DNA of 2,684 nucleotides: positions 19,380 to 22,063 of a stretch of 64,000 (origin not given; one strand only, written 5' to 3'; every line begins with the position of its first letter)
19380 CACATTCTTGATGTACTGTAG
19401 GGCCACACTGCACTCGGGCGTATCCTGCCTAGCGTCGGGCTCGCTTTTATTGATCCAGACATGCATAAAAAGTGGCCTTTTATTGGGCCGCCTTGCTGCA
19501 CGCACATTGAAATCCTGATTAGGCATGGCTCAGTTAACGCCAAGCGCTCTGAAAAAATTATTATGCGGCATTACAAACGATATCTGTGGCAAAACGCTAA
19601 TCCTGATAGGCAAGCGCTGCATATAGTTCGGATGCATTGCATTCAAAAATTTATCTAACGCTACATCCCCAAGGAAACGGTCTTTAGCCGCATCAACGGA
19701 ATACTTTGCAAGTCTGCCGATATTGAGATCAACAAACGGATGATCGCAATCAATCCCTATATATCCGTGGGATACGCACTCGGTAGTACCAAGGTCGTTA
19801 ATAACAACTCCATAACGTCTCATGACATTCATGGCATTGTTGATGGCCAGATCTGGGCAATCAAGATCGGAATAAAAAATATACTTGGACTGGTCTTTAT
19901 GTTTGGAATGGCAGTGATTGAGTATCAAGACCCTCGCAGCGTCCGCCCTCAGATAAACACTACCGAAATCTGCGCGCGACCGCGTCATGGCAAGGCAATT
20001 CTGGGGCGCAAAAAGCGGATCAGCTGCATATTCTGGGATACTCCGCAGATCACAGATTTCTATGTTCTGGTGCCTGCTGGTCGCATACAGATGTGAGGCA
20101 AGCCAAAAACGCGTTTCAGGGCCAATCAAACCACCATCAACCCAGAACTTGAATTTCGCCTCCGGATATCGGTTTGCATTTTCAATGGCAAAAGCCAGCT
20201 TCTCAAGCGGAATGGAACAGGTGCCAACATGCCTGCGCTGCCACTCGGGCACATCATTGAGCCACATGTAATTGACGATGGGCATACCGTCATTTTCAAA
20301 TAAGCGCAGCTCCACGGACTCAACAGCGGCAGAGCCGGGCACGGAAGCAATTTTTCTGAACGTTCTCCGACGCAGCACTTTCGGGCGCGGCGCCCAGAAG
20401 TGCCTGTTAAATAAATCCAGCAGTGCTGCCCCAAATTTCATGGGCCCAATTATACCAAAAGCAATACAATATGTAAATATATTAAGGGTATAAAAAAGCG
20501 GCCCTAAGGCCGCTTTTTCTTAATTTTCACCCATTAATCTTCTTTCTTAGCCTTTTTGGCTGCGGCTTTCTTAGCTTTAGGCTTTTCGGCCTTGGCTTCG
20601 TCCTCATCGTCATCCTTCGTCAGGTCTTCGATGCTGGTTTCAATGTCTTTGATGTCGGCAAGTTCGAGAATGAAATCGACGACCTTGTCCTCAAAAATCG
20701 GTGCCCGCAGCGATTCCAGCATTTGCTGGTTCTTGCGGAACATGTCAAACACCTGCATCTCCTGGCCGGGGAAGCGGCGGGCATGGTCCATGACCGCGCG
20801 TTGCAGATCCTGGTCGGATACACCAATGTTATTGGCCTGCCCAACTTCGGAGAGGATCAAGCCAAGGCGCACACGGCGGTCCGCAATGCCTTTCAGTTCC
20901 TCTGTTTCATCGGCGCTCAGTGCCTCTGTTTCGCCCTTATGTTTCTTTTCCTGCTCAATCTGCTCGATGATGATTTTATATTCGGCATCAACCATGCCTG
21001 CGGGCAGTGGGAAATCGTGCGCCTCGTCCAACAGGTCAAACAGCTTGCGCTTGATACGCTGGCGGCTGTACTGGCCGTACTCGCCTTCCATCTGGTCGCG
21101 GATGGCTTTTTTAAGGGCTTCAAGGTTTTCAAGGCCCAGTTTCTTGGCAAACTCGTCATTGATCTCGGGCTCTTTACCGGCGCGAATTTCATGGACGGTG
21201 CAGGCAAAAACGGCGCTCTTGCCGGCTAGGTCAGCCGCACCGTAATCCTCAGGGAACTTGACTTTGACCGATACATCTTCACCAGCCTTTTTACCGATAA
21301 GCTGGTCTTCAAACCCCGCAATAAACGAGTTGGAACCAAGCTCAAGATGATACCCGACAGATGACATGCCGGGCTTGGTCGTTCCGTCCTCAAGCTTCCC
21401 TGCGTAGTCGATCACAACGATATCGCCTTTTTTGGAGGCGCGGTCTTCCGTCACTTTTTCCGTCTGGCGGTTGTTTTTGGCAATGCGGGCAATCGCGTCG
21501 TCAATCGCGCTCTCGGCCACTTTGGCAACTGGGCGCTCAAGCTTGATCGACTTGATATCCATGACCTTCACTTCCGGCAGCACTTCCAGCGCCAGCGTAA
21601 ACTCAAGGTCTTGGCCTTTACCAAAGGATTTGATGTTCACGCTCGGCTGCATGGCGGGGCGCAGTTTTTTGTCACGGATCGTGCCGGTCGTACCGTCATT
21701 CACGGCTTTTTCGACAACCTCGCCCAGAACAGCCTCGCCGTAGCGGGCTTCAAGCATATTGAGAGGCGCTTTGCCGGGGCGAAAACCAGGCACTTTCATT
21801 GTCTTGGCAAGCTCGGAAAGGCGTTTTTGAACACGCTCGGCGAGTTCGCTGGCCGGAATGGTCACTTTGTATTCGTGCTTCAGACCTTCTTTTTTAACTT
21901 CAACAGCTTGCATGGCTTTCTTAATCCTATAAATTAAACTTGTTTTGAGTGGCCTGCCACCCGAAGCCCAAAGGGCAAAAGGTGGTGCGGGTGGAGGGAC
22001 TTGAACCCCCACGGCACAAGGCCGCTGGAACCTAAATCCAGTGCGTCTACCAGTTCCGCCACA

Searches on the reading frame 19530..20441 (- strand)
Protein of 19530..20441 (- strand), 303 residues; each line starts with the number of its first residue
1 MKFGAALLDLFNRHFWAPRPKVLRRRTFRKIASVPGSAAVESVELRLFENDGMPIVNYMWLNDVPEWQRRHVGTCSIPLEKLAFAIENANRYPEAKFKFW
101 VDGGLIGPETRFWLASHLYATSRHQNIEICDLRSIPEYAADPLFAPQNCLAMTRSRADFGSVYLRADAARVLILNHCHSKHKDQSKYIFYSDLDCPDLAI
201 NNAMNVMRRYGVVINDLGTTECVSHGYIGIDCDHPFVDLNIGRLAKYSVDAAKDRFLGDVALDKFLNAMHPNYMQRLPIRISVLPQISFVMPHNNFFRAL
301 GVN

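Call 3: search_protein_families(library=pfam, proteins=[window:19530-20441:-], max_evalue=1)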
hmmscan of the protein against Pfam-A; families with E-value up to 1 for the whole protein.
window:19530-20441:- (303 aa): 2 families
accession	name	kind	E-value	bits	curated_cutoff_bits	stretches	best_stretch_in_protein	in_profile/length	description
PF01697.33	Glyco_transf_92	-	0.16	12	23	1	161-194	78-108/249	Glycosyltransferase family 92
PF25238.1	OGFOD2-like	-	0.21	12.1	31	0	205-223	84-102/123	OGFOD2-like domain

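Call 5: search_solved_structures(query=window:19530-20441:-, max_evalue=10, show_alignments=2)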
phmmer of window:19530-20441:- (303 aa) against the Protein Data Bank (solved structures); distinct sequences matched with E-value up to 10: 1.
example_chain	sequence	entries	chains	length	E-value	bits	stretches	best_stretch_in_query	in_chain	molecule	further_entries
2v8a_B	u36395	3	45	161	1.2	11.5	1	149-218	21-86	ALLOPHYCOCYANIN BETA CHAIN | Allophycocyanin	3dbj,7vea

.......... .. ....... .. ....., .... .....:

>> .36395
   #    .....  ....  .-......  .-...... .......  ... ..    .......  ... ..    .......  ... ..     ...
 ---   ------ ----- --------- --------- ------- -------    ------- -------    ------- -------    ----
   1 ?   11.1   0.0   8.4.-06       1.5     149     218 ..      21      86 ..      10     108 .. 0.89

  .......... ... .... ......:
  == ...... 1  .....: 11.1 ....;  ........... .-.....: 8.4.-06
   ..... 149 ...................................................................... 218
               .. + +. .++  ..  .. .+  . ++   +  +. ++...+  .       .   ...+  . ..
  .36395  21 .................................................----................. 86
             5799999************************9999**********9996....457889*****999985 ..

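Call 6: find_homologous_proteins(query=window:19530-20441:-)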
Query window:19530-20441:- (303 aa): 1 proteins with E <= 0.001 among 1648 candidates.
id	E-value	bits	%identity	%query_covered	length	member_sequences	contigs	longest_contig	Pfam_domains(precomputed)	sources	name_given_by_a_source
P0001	3.7e-209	711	100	100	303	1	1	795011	-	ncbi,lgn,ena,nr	ncbi:MAG: hypothetical protein EBQ96_01950 [Proteobacteria bacterium]|nr:hypothetical protein [Pseud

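Call 7: search_protein_families(library=ncbifam, proteins=[window:19530-20441:-], max_evalue=1)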
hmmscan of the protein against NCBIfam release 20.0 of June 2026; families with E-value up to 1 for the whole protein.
window:19530-20441:- (303 aa): 1 family
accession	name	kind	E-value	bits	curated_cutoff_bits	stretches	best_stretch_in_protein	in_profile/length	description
NF010785.0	PRK14188.1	subfamily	0.04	12.9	396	1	202-265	195-256/297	bifunctional methylenetetrahydrofolate dehydrogenase/methenyltetrahydrofolate cyclohydrolase FolD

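Call 63: search_protein_families(library=padloc, proteins=[window:19530-20441:-], max_evalue=1)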
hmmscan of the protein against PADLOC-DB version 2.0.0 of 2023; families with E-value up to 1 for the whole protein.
window:19530-20441:- (303 aa): 0 families

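Call 64: search_protein_families(library=phrogs, proteins=[window:19530-20441:-], max_evalue=1)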
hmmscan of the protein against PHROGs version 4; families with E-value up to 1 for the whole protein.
window:19530-20441:- (303 aa): 0 families

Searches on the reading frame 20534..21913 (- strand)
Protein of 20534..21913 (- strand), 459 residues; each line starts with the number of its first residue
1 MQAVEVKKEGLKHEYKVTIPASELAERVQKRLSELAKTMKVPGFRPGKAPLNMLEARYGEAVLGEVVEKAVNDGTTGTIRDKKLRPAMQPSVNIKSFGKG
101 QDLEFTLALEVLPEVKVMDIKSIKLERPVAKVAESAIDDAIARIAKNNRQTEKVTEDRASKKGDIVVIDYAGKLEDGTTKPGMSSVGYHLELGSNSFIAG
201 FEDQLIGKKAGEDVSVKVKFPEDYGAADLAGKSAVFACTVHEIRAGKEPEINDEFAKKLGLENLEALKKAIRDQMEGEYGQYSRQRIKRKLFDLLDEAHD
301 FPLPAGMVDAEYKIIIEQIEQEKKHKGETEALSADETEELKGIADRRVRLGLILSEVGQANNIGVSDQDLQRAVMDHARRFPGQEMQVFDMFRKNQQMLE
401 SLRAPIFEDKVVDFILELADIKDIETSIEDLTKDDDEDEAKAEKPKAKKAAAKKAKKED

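Call 40: find_related_loci(query=A5, collection=genome_contigs, flank=7000)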
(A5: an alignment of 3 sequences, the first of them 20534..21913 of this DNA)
Query A5 (459 aa) in genome_contigs; peptide patterns used: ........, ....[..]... (x = any residue, [..] = any of these).
226 stretches matched a pattern; 193 encode a relative of the query (tblastn E <= 1e-3); the best 80 are kept; 80 distinct loci.
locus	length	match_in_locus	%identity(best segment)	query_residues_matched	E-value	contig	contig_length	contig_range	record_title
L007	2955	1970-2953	84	1-328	0e+0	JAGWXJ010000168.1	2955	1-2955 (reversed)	MAG: Alphaproteobacteria bacterium isolate REEB464 contig-150_56452, whole genome shotgun sequence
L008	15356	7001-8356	49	1-446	4e-139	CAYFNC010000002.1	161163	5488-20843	MAG TPA_asm: uncultured Hyphomicrobiales bacterium isolate ERP019367_co2_49 genome assembly, contig: NODE_100_length_161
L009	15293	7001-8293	50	1-428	5e-134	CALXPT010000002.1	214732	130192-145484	MAG: uncultured Alphaproteobacteria bacterium isolate BRZ_CI__bin98 genome assembly, contig: BRZ_CI__NODE_47_length_2147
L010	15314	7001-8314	49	1-435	5e-134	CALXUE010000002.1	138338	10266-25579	MAG: uncultured Alphaproteobacteria bacterium isolate BRZ_MQ__bin8 genome assembly, contig: BRZ_MQ__NODE_172_length_1383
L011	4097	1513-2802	49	1-427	3e-135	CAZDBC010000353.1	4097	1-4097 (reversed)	MAG TPA_asm: uncultured Kiloniellaceae bacterium isolate SRP141376_co4_6 genome assembly, contig: NODE_35987_length_4097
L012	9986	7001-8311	48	1-434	2e-132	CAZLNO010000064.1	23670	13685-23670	MAG TPA_asm: uncultured Rhodovibrionaceae bacterium isolate SRP141376_co2_316 genome assembly, contig: NODE_4510_length_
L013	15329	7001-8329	47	1-440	8e-132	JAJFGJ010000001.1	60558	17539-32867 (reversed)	MAG: Kiloniellaceae bacterium isolate OFTM138 OFTM138_0, whole genome shotgun sequence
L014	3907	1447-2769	49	1-438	2e-134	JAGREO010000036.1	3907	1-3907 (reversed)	MAG: Geminicoccaceae bacterium isolate HKST-UBA13 2008_24992, whole genome shotgun sequence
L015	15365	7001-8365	45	1-454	2e-131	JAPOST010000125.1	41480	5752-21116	MAG: Rhodospirillaceae bacterium isolate CAR2_bin_5 NODE_265_length_41480_cov_10.7044, whole genome shotgun sequence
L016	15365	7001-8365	46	1-436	3e-131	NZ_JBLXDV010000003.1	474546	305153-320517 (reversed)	MAG: Minwuia sp. isolate ES20-17 S20maxbin_out.039RE.5K@3, whole genome shotgun sequence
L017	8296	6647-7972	49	1-440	5e-130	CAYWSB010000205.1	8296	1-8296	MAG TPA_asm: uncultured Geminicoccaceae bacterium isolate SRP304446_co1_79 genome assembly, contig: NODE_6096_length_829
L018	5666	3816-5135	48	1-438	3e-130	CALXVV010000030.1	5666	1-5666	MAG: uncultured Alphaproteobacteria bacterium isolate E04__bin378 genome assembly, contig: E04__k127_9119975, whole geno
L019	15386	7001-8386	46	1-453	8e-130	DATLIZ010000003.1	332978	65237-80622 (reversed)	MAG TPA_asm: Aliidongia sp. isolate SMAG_U13682 k141_17998, whole genome shotgun sequence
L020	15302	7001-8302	47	1-431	1e-129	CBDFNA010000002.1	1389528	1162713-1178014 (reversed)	MAG: Alphaproteobacteria bacterium isolate 456df9e9-cc6a-4da3-9ba1-058004e9e0f4 genome assembly, contig: contig_2, whole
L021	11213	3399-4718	48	1-438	1e-129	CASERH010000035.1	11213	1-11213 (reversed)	uncultured proteobacterium isolate O27_L1_392392_idba_bin.56 genome assembly, contig: O27_L1_392392_idba_bin.56.fa_scaff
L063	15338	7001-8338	44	1-439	4e-116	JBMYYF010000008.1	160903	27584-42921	MAG: Alphaproteobacteria bacterium isolate ME_XS_2208_bin_48 ME_XS_2208_bin_48_7, whole genome shotgun sequence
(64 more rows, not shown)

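Call 72: find_related_loci(query=A5, collection=metagenome_contigs, flank=5000)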
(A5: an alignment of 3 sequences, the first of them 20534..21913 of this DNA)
Query A5 (459 aa) in metagenome_contigs; peptide patterns used: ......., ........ (x = any residue, [..] = any of these).
201 stretches matched a pattern; 2 encode a relative of the query (tblastn E <= 1e-3); 2 distinct loci.
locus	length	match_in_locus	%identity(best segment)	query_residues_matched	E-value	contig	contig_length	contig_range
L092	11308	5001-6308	76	1-436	0e+0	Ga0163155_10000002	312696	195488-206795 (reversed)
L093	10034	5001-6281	77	1-427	0e+0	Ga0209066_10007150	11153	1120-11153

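Call 95: search_protein_families(library=pfam, proteins=[L021:5273-7189:+, L021:7138-8112:+, L021:8115-8798:+, L063:8401-9192:+], max_evalue=0.001)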
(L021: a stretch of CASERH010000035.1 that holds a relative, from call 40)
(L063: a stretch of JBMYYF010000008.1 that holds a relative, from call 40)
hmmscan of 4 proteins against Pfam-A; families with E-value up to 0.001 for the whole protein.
L021:5273-7189:+ (638 aa): 0 families

L021:7138-8112:+ (324 aa): 2 families
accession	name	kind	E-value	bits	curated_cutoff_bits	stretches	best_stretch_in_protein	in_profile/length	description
PF00535.33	Glycos_transf_2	-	6.2e-19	69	23.3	1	24-177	2-165/168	Glycosyl transferase family 2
PF13641.12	Glyco_tranf_2_3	-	2.1e-07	31.6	27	1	22-135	3-127/230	Glycosyltransferase like family 2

L021:8115-8798:+ (227 aa): 7 families
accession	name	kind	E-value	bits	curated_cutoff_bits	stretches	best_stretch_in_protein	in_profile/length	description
PF13489.12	Methyltransf_23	-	2.9e-12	47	27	1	32-161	21-161/164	Methyltransferase domain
PF08241.18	Methyltransf_11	-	5.8e-11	43.3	21.2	1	39-123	2-95/95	Methyltransferase domain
PF08242.18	Methyltransf_12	-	3e-08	34.7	30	1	38-121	1-98/98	Methyltransferase domain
PF13649.12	Methyltransf_25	-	1.9e-07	32.1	27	1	37-119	1-97/97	Methyltransferase domain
PF05219.18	DREV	-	7.5e-06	25.7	26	1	24-125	85-189/265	DREV methyltransferase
PF13847.12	Methyltransf_31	-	2.3e-05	24.6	27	0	33-127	3-113/145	Methyltransferase domain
PF00398.26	RrnaAD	-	0.00097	18.7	24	0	23-83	19-80/263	Ribosomal RNA adenine dimethylase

L063:8401-9192:+ (263 aa): 2 families
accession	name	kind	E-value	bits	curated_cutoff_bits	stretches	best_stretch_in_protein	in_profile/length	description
PF00378.25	ECH_1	-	5.7e-42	144.2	27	1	13-262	4-250/251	Enoyl-CoA hydratase/isomerase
PF16113.10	ECH_2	-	5.1e-24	85.8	27.2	1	16-254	4-239/335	Enoyl-CoA hydratase/isomerase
